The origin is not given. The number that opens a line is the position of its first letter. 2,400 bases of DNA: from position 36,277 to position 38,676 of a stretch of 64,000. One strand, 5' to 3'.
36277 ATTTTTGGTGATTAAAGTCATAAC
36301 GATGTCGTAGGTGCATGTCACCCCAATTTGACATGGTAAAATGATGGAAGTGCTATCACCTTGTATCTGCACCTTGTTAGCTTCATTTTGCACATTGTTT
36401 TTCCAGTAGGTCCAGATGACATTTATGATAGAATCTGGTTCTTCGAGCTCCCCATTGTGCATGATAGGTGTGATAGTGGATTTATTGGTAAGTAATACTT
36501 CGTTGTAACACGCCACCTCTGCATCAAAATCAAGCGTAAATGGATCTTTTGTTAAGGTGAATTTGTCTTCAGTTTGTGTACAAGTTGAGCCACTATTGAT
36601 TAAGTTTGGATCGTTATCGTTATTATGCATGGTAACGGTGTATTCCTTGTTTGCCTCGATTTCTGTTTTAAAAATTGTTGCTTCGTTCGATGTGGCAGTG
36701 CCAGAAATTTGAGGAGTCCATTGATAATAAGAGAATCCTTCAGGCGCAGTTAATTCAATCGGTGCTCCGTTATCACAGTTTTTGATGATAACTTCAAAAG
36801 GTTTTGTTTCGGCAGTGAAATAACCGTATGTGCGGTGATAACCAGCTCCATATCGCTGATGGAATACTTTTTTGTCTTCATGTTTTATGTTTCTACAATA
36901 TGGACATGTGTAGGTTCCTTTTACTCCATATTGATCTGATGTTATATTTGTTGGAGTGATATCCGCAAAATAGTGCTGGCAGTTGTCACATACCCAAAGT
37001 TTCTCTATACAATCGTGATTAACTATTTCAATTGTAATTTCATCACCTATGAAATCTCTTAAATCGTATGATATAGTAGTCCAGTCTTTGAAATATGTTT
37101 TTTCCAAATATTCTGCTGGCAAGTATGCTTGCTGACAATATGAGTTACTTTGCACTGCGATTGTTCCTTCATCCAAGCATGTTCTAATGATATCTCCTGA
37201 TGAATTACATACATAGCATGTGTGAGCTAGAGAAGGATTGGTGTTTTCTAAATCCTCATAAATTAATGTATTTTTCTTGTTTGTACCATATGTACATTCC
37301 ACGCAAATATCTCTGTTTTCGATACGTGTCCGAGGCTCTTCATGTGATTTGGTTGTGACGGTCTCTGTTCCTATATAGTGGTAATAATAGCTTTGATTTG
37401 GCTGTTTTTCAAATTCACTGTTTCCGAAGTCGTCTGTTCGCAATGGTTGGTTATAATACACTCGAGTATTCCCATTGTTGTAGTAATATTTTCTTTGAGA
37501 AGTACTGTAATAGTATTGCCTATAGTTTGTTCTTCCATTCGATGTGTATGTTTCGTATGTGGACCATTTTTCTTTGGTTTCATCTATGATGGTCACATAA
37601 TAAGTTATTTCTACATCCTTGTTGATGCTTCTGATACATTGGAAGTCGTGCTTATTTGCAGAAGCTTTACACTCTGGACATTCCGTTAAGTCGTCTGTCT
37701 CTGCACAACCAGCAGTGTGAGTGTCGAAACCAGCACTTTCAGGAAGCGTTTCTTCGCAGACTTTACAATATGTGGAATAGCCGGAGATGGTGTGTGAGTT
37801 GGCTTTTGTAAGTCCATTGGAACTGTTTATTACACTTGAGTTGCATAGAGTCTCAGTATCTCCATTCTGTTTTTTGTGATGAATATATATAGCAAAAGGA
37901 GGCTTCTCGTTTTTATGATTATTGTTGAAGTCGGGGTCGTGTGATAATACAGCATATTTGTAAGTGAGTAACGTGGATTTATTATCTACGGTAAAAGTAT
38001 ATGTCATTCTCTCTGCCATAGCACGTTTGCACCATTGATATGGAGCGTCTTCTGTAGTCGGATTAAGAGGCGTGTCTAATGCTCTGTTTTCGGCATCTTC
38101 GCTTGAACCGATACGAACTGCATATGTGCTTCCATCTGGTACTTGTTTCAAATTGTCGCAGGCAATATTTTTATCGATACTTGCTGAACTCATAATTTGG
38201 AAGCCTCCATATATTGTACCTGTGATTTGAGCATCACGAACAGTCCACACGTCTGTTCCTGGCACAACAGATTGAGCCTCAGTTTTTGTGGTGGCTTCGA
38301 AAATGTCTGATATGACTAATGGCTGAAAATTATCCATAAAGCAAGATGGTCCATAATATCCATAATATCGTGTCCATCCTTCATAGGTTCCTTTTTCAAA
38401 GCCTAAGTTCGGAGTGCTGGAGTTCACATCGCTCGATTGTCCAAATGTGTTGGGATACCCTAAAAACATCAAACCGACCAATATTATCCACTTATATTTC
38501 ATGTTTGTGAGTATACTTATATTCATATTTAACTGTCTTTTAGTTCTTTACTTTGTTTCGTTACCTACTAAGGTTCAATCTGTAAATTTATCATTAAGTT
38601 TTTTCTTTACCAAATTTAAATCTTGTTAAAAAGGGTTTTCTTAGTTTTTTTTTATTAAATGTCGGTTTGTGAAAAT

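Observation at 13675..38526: Single 24.8-kb ORF encoding an ~8,280-aa SprB-class T9SS type-B cargo protein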

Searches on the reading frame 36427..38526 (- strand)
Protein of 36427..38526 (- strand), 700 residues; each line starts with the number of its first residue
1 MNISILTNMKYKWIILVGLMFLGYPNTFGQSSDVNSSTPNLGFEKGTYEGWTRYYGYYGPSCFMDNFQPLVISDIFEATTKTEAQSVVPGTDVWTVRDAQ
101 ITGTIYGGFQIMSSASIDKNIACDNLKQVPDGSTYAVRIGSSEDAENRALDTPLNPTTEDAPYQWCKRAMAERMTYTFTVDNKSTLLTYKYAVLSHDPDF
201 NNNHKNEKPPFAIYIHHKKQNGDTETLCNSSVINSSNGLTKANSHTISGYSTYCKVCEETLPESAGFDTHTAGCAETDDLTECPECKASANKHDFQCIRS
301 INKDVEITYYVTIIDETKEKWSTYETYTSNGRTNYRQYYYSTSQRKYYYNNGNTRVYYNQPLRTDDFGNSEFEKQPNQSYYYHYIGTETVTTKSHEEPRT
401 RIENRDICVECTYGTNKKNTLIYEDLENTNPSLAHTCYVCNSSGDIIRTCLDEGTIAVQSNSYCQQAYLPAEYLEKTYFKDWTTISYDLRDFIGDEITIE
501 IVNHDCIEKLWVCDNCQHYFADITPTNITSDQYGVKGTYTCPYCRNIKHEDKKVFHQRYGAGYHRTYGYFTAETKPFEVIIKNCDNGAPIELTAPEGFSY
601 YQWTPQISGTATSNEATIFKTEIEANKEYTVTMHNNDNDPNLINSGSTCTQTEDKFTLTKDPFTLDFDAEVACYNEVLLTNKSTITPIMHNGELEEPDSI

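Call 17: search_protein_families(library=pfam, proteins=[window:36427-38526:-], max_evalue=0.1)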
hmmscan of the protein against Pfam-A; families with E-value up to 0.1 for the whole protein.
window:36427-38526:- (700 aa): 0 families

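Call 18: search_solved_structures(query=window:36427-38526:-, max_evalue=1)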
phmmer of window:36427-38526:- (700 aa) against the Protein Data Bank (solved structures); distinct sequences matched with E-value up to 1: 0.

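Call 19: find_homologous_proteins(query=window:36667-38526:-, max_evalue=0.001)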
Query window:36667-38526:- (620 aa): 3 proteins with E <= 0.001 among 3322 candidates.
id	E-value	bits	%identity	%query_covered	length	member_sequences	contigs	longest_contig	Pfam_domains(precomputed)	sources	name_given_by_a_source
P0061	0.0e+0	1011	72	100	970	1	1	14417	-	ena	-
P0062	1.8e-74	270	43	41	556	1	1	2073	-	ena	-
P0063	3.2e-50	190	35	38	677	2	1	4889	-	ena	-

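Call 27: search_protein_representatives(alignment_id=A2)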
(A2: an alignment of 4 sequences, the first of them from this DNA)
Query: 4 sequences, 537 profile positions. Proteins with E-value up to 0.001 (for the whole library): 719; up to 1e-10: 88; up to 1e-30: 17. The best 150 are listed.
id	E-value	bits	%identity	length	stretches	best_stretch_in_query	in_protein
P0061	4.6e-270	913.4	-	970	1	6-537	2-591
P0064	1.1e-96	341.2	-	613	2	9-358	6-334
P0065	1.2e-88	314.7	-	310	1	5-312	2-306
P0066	2.3e-64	234.5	-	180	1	7-186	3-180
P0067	3.2e-64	234.0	-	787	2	9-227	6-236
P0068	8.5e-47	176.5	-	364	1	124-436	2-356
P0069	1.4e-40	156.0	-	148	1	6-146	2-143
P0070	6.5e-39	150.5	-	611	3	429-535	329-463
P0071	1.1e-37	146.5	-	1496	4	120-219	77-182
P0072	4.9e-37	144.3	-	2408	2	15-222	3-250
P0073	2.2e-36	142.2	-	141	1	445-537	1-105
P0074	7.4e-36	140.4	-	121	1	5-130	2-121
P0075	1.8e-34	135.8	-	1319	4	112-234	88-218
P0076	2.3e-34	135.5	-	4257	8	164-233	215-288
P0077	2.3e-32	128.9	-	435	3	419-482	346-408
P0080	3.8e-30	121.6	-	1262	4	119-216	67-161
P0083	1.6e-26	109.6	-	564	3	70-228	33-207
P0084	5.8e-26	107.8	-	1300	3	24-214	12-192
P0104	7.7e-15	71.1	-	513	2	40-233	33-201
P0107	1.4e-14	70.2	-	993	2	25-224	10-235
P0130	8.3e-12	61.1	-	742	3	34-234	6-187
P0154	2.0e-10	56.5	-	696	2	9-236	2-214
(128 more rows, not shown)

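Call 28: search_protein_families(library=pfam, proteins=[P0071, P0075, P0084, P0080, P0083, P0104, P0107, P0130, P0154, P0064], max_evalue=0.01)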
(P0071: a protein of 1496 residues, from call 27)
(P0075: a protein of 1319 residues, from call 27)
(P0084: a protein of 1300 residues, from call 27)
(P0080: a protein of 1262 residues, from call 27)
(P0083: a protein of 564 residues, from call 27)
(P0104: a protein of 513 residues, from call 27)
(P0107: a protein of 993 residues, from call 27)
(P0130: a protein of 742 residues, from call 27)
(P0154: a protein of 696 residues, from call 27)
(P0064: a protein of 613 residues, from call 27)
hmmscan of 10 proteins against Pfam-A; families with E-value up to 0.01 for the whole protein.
P0071 (1496 aa): 4 families
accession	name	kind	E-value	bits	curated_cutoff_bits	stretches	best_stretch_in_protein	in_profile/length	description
PF18911.6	PKD_4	-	5.9e-16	58.7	27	1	382-442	20-82/85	PKD domain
PF13585.12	CHU_C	-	9.1e-14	51.8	27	1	1408-1479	4-73/86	CHU_C Type IX secretion signal domain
PF19081.6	Ig_7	-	1e-12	48.6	27.3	1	597-670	7-84/84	Ig-like domain CHU_C associated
PF00801.26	PKD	-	2e-08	34.6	23.5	1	393-439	27-75/80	PKD domain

P0075 (1319 aa): 5 families
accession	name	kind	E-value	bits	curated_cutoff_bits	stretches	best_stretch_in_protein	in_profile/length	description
PF18911.6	PKD_4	-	1.2e-22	80.2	27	1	394-461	15-85/85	PKD domain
PF19081.6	Ig_7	-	1.1e-21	77.3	27.3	2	702-763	8-78/84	Ig-like domain CHU_C associated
PF00801.26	PKD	-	4.2e-16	59.1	23.5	1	398-457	17-77/80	PKD domain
PF13585.12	CHU_C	-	1.7e-13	50.9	27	1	1231-1301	4-75/86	CHU_C Type IX secretion signal domain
PF08329.16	ChitinaseA_N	-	0.0049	17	21.2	0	1022-1057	72-107/133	Chitinase A, N-terminal domain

P0084 (1300 aa): 4 families
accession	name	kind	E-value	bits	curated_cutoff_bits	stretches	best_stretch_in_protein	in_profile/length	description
PF18911.6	PKD_4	-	2.3e-18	66.5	27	1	388-454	11-79/85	PKD domain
PF13585.12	CHU_C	-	4.9e-15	55.9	27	1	1212-1298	4-86/86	CHU_C Type IX secretion signal domain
PF19081.6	Ig_7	-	1.6e-13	51.2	27.3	0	469-525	8-64/84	Ig-like domain CHU_C associated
PF00801.26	PKD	-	1.8e-08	34.7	23.5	1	396-454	17-76/80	PKD domain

P0080 (1262 aa): 4 families
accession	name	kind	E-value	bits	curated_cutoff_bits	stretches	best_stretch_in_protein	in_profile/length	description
PF18911.6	PKD_4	-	1.7e-27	95.8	27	1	357-422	16-84/85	PKD domain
PF19081.6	Ig_7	-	1.4e-16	61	27.3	0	936-1000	6-81/84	Ig-like domain CHU_C associated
PF00801.26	PKD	-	1.9e-16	60.2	23.5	1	359-412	16-70/80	PKD domain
PF13585.12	CHU_C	-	1.3e-14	54.5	27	1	1174-1259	4-85/86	CHU_C Type IX secretion signal domain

P0083 (564 aa): 2 families
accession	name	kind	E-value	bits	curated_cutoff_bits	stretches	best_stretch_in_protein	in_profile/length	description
PF23148.1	Gp77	-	0.0053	17.7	27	0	423-497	16-83/84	Podophage GP4 fiber-tail adaptor protein gp77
PF19081.6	Ig_7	-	0.0076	17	27.3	0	503-536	4-36/84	Ig-like domain CHU_C associated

P0104 (513 aa): 5 families
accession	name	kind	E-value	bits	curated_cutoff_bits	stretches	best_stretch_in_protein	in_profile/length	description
PF18911.6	PKD_4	-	2.5e-13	50.3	27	1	346-413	8-80/85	PKD domain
PF18962.6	Por_Secre_tail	-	1.1e-12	48.5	27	1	436-510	2-74/75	Secretion system C-terminal sorting domain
PF00801.26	PKD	-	1.9e-12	47.4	23.5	1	352-406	11-69/80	PKD domain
PF19408.5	PKD_6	-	0.00016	22.4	25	0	347-418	9-82/82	PKD-like domain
PF08329.16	ChitinaseA_N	-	0.00071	19.7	21.2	0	378-435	67-124/133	Chitinase A, N-terminal domain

P0107 (993 aa): 5 families
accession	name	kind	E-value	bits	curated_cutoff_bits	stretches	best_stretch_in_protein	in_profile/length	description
PF18911.6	PKD_4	-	9.6e-71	234.3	27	6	559-634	4-78/85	PKD domain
PF00801.26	PKD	-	2.1e-42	143.4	23.5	6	566-639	9-80/80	PKD domain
PF08329.16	ChitinaseA_N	-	5e-09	36.4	21.2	0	861-894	76-109/133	Chitinase A, N-terminal domain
PF13585.12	CHU_C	-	6.2e-09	36.3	27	1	900-979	3-76/86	CHU_C Type IX secretion signal domain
PF16967.11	TcfC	-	0.0032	17.4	29.4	0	446-471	42-67/68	E-set like domain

P0130 (742 aa): 3 families
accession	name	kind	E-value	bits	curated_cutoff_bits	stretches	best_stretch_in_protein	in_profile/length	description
PF13585.12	CHU_C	-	3.5e-17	62.8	27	1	663-740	3-86/86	CHU_C Type IX secretion signal domain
PF18911.6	PKD_4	-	3e-14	53.3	27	2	330-398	4-71/85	PKD domain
PF00801.26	PKD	-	1.8e-10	41.1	23.5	2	345-400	15-70/80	PKD domain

P0154 (696 aa): 1 family
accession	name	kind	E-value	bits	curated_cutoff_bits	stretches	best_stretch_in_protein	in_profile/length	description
PF18962.6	Por_Secre_tail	-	5e-13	49.6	27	1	620-693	1-74/75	Secretion system C-terminal sorting domain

P0064 (613 aa): 0 families

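Call 42: predict_structure(alignment_id=A3)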
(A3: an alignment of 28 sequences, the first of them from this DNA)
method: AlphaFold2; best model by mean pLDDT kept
length: 592 residues; sequences in the alignment: 28
mean_pLDDT: 60.2   pTM: 0.59
mean pLDDT of the five models: 60.2, 60.0, 59.3, 58.6, 57.1
residues with pLDDT >= 90: 116; 70-90: 131; 50-70: 65; < 50: 280
segments of 3 or more residues with pLDDT < 50: 26-30, 63-91, 99-106, 147-156, 160-164, 246-336, 338-466
pLDDT, mean of each block of 10 residues (from residue 1): 59 82 54 80 92 80 47 31 30 56 56 84 81 92 61 47 59 94 96 85 73 94 84 75 58 33 31 34 39 27 29 35 41 46 38 34 36 37 30 27 27 32 32 40 40 37 51 84 94 97 87 85 89 89 74 85 87 90 64 61
secondary structure, 60 per line:
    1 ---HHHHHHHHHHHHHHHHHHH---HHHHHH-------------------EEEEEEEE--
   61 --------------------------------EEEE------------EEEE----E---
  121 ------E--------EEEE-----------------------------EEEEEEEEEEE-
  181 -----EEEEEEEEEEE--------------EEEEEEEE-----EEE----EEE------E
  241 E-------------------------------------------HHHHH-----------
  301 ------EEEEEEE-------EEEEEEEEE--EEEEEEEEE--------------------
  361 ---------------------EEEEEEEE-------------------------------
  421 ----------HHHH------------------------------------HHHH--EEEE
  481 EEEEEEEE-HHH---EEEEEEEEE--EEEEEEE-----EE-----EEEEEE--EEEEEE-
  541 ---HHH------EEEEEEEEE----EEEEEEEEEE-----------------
elements in order: H4-22 H26-31 E51-58 E93-96 E109-112 E136-139 E169-179 E186-196 E211-218 E224-226 E231-233 H285-289 E307-313 E321-329 E332-340 E382-389 H431-434 H471-474 E477-488 E496-504 E507-513 E526-531 E534-539 E553-561 E566-575

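Call 45: fold_search(model_id=the predicted structure, library=pdb)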
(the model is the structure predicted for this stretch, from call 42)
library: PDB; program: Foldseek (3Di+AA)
matches with E <= 10: 641; with E <= 0.001: 0
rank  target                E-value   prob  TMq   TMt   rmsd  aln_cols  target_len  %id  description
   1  7q9y_A                5.8e-03  0.06  0.06  0.09  28.5       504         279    9  Cryo-EM structure of the octameric pore of Clostridium perfringens beta-toxin. (released 2022-10-19)
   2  8iq9_B                1.8e-02  0.93  0.13  0.13   8.2       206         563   11  Crystal structure of trimeric K2-2 TSP in complex with tetrasaccharide and octasaccharide (released 2024-02-21)
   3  8iqe_C                2.6e-02  0.90  0.12  0.13   8.1       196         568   10  Crystal structure of tetrameric K2-2 TSP (released 2024-02-21)
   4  8iq9_A                4.9e-02  0.84  0.13  0.13   8.7       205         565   10  Crystal structure of trimeric K2-2 TSP in complex with tetrasaccharide and octasaccharide (released 2024-02-21)
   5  8iqe_D                7.7e-02  0.72  0.13  0.14   8.7       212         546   11  Crystal structure of tetrameric K2-2 TSP (released 2024-02-21)
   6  8iqe_A                8.1e-02  0.75  0.13  0.13   7.6       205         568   11  Crystal structure of tetrameric K2-2 TSP (released 2024-02-21)
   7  8iq5_D                1.3e-01  0.63  0.12  0.13   7.9       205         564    9  Crystal structure of trimeric K2-2 TSP (released 2024-02-21)
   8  7xyc_A                1.3e-01  0.30  0.09  0.10   9.1       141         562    6  CryoEM structure of Klebsiella phage Kp7 type II tail fiber gp52 in vitro (released 2023-06-07)
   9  2c26                  1.3e-01  0.10  0.08  0.15  19.6       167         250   12  Structural basis for the promiscuous specificity of the carbohydrate- binding modules from the beta-sandwich super famil (released 2005-10-18)
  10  6r3m_A                1.6e-01  0.07  0.07  0.17  13.1       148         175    9  Family 11 Carbohydrate-Binding Module from Clostridium thermocellum in complex with beta-1,3-1,4-mixed-linked tetrasac (released 2020-02-05)
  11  8xvf_A                1.8e-01  0.13  0.08  0.16   7.9       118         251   16  Globular domain of Trichinella spiralis calreticulin (released 2024-04-03)
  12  6r31_A                1.9e-01  0.10  0.08  0.21  12.7       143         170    9  Family 11 Carbohydrate-Binding Module from Clostridium thermocellum in complex with beta-1,3-1,4-mixed-linked tetrasac (released 2020-02-05)
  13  8h3s_A                2.1e-01  0.16  0.11  0.14   7.2       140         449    6  Substrate-bound EP, polyA model (released 2022-11-23)
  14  8xmz_A                2.1e-01  0.09  0.07  0.21   9.7       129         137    9  Crystal structure of a novel porphyran-binding carbohydrate binding module (released 2024-01-17)
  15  8x0v_F                2.2e-01  0.04  0.07  0.14  16.4       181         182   12  Crystal structure of cupin-like fold protein StrC in complex with substrate analogue from Stachybotrys sp.g12 (released 2024-09-11)
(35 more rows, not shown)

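Call 53: search_solved_structures(query=A3, max_evalue=1)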
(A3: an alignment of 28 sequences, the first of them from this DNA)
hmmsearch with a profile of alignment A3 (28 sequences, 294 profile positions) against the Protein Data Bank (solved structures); distinct sequences matched with E-value up to 1: 1.
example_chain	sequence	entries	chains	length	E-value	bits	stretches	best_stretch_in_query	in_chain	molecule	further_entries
8xmz_A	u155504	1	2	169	0.17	14.8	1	26-66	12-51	T9SS C-terminal target domain-containing protein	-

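Call 57: find_related_loci(query=A2, collection=genome_contigs, flank=10000)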
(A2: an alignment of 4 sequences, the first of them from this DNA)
Query A2 (592 aa) in genome_contigs; peptide patterns used: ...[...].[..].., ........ (x = any residue, [..] = any of these).
87 stretches matched a pattern; 20 encode a relative of the query (tblastn E <= 1e-3); 20 distinct loci.
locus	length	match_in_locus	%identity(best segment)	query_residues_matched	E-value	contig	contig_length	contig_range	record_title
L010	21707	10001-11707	52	22-592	9e-180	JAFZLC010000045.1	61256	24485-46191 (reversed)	MAG: Paludibacteraceae bacterium isolate RGIG7865 Water_buffalos_Reticulum-4__c760777, whole genome shotgun sequence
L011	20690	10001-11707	51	22-592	2e-173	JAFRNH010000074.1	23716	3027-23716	MAG: Paludibacteraceae bacterium isolate RGIG2625 Goat_Omasum-1__c515790, whole genome shotgun sequence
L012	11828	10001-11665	50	22-592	5e-161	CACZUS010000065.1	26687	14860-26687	MAG: uncultured Bacteroidales bacterium isolate RUG12969 genome assembly, contig: RUG12969_asm_65, whole genome shotgun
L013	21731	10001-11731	53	1-592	0e+0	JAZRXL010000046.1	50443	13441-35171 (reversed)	MAG: Paludibacteraceae bacterium isolate T1900044951_TA20190004.MAGScoT_cleanbin_000002 SGB_3654_k141_1180311, whole gen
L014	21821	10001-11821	50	1-592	2e-171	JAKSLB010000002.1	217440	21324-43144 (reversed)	MAG: Paludibacteraceae bacterium isolate Horse_feces88 MAG088_2, whole genome shotgun sequence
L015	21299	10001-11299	42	1-584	6e-46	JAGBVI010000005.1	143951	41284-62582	MAG: Paludibacteraceae bacterium isolate RGIG9480 Yak_Cecum-4__c30310, whole genome shotgun sequence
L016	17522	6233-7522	39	4-587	9e-43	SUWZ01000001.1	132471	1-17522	MAG: Bacteroidales bacterium isolate SIG111 NODE_156_length_132471_cov_11.810195, whole genome shotgun sequence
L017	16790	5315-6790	31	14-589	4e-32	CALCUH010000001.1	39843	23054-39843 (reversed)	MAG TPA_asm: uncultured Bacteroidales bacterium isolate SRR6425797_bin.114_CONCOCT_v1.1_MAG genome assembly, contig: ERZ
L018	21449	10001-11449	36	1-589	5e-31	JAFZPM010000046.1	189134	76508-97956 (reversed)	MAG: Paludibacteraceae bacterium isolate RGIG7979 Water_buffalos_Rumen-1__c1172787, whole genome shotgun sequence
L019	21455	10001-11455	33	9-587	8e-30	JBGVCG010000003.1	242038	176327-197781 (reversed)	MAG: Paludibacteraceae bacterium isolate ruminal_MAG_39 ruminal_MAG_39_contig_0003, whole genome shotgun sequence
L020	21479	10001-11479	35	9-589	7e-30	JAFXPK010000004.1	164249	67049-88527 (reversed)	MAG: Paludibacteraceae bacterium isolate RGIG6625 Sheep_Rumen-1__c23795, whole genome shotgun sequence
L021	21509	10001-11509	35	9-587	1e-29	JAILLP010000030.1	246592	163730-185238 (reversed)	MAG: Paludibacteraceae bacterium isolate RUI231 k141_11038577_flag=1_multi=90.9503_len=246592, whole genome shotgun sequ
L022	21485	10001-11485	34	9-587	7e-29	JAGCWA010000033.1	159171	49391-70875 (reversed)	MAG: Paludibacteraceae bacterium isolate RGIG10174 Yak_Rumen-4__c1297228, whole genome shotgun sequence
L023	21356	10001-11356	36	35-584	3e-28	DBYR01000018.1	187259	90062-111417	MAG TPA_asm: Bacteroidales bacterium UBA1181 UBA1181_contig_9131, whole genome shotgun sequence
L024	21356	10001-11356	36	35-584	2e-28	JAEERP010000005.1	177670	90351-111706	MAG: Paludibacteraceae bacterium isolate Tb.RUG.361 NODE_144_length_177670_cov_21.044170, whole genome shotgun sequence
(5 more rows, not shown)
